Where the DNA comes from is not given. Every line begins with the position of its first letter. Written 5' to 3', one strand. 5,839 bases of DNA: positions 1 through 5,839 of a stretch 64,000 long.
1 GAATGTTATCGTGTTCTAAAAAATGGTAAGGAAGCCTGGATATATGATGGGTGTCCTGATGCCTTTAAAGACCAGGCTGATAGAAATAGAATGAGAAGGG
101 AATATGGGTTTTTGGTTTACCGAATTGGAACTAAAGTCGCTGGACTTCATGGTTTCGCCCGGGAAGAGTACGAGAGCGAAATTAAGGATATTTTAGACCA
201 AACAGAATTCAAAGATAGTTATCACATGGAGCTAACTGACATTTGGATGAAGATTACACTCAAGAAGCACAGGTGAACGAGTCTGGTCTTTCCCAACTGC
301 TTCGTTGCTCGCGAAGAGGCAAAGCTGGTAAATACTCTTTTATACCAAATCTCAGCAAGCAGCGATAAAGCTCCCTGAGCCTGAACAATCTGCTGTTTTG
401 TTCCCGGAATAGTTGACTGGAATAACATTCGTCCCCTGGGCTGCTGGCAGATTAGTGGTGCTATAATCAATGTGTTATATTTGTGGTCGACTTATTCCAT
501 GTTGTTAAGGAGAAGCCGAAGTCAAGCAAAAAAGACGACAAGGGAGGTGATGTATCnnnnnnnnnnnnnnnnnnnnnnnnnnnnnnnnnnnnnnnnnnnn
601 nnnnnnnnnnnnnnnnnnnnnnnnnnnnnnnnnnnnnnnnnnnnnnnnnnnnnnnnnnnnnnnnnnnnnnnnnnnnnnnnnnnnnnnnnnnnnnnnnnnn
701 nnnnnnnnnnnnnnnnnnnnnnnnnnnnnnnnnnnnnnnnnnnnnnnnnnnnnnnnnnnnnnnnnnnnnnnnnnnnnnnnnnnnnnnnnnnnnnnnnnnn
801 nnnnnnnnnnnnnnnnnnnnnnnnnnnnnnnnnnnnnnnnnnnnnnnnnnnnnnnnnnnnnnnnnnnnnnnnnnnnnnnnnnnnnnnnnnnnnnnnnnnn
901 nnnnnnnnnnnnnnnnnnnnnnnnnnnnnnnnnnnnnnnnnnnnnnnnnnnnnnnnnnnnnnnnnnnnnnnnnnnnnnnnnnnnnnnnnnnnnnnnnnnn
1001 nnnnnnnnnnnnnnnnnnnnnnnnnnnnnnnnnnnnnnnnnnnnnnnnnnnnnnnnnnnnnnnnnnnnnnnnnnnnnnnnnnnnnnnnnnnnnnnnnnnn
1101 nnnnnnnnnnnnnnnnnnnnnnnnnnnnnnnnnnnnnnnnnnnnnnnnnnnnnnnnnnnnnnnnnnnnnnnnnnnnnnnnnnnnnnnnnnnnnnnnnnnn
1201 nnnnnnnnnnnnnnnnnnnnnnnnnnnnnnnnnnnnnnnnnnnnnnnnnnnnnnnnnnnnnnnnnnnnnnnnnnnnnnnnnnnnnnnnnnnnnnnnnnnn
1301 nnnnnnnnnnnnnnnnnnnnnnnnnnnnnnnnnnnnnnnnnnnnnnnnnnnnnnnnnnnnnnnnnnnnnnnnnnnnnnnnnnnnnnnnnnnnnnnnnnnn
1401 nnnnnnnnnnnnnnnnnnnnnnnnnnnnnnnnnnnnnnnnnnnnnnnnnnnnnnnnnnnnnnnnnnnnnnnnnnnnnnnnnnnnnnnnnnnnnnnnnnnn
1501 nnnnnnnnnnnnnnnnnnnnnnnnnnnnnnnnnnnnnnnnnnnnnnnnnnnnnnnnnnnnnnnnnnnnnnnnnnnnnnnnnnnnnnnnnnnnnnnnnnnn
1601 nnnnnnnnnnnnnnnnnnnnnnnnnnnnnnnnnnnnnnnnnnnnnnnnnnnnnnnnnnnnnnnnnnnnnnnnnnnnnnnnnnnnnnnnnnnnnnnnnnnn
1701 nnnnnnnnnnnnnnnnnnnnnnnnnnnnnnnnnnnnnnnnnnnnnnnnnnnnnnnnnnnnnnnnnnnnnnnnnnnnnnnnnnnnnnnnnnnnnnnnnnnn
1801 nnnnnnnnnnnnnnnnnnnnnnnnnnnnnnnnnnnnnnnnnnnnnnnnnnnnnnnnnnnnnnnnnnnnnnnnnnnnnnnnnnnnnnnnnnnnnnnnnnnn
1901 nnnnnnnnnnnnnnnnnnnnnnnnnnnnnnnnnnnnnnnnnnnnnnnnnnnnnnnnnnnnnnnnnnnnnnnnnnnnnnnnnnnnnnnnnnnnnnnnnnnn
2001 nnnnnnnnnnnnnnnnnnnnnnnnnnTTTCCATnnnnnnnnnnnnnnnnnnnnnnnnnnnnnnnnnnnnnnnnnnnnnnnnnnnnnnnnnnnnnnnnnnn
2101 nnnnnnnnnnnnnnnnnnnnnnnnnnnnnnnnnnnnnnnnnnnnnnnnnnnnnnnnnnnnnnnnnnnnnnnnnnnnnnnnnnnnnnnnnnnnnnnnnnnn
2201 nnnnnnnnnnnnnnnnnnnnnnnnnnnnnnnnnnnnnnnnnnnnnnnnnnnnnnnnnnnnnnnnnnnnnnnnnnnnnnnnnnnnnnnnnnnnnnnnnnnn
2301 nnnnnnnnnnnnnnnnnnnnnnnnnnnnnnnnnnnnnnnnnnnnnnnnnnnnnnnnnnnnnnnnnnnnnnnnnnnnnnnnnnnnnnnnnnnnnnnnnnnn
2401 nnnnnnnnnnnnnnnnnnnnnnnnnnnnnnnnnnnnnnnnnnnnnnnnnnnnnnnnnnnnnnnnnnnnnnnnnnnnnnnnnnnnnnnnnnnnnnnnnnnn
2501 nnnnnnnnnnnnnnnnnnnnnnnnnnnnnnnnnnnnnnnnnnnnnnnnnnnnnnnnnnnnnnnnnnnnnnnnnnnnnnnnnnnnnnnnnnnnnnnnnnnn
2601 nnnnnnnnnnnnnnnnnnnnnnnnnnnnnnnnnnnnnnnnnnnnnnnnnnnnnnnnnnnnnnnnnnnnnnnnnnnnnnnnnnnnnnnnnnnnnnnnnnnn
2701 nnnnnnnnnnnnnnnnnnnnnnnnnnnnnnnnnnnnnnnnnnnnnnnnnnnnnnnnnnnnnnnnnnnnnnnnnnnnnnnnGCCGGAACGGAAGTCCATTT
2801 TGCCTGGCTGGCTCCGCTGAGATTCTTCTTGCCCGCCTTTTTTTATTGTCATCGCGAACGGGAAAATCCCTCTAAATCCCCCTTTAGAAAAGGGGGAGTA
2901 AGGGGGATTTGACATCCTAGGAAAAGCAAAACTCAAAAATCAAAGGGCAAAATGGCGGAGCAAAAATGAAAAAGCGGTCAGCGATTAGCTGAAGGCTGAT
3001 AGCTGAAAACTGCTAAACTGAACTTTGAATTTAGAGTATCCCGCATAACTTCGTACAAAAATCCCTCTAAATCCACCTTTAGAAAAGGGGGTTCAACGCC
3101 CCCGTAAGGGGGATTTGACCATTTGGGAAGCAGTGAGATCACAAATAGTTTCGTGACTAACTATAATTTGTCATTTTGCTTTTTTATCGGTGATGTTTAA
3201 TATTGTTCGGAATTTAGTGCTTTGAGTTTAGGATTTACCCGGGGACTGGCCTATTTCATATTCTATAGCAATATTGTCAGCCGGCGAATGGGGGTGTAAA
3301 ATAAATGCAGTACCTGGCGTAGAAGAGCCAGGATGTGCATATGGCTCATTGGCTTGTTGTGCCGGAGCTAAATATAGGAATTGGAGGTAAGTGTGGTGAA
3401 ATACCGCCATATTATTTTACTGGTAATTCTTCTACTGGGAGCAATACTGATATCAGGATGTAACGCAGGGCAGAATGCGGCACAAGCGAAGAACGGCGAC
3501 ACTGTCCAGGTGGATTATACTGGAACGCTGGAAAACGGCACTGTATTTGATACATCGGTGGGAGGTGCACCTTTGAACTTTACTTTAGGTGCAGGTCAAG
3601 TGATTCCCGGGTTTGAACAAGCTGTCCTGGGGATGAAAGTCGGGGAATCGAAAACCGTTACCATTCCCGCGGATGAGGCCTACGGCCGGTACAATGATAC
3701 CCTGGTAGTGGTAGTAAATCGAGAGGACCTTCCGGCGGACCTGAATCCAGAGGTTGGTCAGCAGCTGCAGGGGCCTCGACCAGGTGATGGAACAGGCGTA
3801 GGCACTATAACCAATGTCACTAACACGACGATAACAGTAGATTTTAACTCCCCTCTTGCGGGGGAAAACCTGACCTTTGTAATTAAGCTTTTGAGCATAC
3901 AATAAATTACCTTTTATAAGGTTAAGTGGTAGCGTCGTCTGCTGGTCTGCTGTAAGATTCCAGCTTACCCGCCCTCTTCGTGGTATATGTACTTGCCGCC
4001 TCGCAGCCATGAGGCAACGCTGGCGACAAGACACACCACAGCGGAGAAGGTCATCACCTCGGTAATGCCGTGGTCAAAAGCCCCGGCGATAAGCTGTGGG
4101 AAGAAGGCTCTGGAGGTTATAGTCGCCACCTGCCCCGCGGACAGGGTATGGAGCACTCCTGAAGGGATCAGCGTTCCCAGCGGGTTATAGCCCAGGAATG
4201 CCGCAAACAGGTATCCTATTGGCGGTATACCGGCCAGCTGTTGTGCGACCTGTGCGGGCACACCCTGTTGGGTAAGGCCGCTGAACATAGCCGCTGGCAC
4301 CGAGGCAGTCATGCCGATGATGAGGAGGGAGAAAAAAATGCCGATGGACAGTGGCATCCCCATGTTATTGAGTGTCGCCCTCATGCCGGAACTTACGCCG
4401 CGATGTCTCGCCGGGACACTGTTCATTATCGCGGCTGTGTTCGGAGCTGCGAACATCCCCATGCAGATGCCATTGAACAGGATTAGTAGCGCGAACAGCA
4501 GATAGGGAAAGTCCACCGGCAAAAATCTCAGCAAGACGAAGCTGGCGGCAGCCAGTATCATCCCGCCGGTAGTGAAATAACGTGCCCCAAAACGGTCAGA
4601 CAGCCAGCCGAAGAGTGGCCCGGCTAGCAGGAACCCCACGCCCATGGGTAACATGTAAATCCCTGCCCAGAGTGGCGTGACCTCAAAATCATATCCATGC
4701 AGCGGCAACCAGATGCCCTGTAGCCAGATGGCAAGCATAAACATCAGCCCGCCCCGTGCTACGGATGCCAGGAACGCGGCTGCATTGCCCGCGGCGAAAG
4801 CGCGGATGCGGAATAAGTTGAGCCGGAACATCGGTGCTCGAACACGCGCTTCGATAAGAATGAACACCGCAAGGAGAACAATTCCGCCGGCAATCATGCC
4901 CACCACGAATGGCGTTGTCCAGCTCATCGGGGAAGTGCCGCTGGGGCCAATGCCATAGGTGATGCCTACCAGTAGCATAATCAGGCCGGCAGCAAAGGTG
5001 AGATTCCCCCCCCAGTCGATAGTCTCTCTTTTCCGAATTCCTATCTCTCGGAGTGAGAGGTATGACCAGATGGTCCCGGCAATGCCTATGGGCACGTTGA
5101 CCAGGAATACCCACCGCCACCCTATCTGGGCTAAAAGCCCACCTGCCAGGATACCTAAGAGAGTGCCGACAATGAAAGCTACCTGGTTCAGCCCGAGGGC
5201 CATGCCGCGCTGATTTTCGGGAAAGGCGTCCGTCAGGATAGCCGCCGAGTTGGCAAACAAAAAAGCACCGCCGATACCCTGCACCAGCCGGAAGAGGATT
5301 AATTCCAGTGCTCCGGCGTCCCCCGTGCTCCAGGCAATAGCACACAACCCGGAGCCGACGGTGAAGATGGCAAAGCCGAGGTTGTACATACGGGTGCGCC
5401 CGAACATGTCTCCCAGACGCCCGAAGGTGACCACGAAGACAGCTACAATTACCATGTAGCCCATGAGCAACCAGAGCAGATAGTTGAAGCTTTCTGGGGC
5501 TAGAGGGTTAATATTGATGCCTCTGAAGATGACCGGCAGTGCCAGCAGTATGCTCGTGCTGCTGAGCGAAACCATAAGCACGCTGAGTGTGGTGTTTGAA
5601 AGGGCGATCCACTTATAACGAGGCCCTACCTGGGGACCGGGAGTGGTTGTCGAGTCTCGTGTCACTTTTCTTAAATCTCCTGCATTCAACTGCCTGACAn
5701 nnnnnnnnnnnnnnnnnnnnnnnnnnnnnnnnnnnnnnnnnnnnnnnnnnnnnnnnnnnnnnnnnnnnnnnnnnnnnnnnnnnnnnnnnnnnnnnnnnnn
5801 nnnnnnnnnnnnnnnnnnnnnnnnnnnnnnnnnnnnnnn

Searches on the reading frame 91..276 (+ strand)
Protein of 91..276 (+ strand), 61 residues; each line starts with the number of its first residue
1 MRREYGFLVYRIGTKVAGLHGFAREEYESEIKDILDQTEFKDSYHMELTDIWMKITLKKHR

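Call 9: search_protein_families(library=pfam, proteins=[window:91-276:+], max_evalue=0.01)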
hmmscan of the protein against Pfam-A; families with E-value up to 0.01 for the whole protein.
window:91-276:+ (61 aa): 1 family
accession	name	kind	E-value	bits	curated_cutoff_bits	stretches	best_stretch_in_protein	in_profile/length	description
PF16878.10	SIX1_SD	-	0.0042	18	27.4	1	21-58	51-87/113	Transcriptional regulator, SIX1, N-terminal SD domain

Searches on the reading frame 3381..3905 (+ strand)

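Call 9: search_protein_families(library=pfam, proteins=[window:3381-3905:+], max_evalue=0.01)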
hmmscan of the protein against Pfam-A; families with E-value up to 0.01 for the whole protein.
window:3381-3905:+ (174 aa): 1 family
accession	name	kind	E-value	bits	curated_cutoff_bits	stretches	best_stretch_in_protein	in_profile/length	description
PF00254.34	FKBP_C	-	5.8e-26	91.1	21.1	1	34-104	3-74/94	FKBP-type peptidyl-prolyl cis-trans isomerase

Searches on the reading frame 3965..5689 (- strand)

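Call 9: search_protein_families(library=pfam, proteins=[window:3965-5689:-], max_evalue=0.01)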
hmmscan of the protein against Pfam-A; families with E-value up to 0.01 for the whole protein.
window:3965-5689:- (574 aa): 3 families
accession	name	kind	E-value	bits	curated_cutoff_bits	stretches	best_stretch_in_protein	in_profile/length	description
PF07690.21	MFS_1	-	6.1e-41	140.9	33.4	2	35-209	3-171/347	Major Facilitator Superfamily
PF00083.30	Sugar_tr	-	3.4e-07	29.9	22.3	1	72-210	49-189/452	Sugar (and other) transporter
PF13347.12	MFS_2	-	0.00016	20.8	27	1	338-460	257-386/427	MFS/sugar transport protein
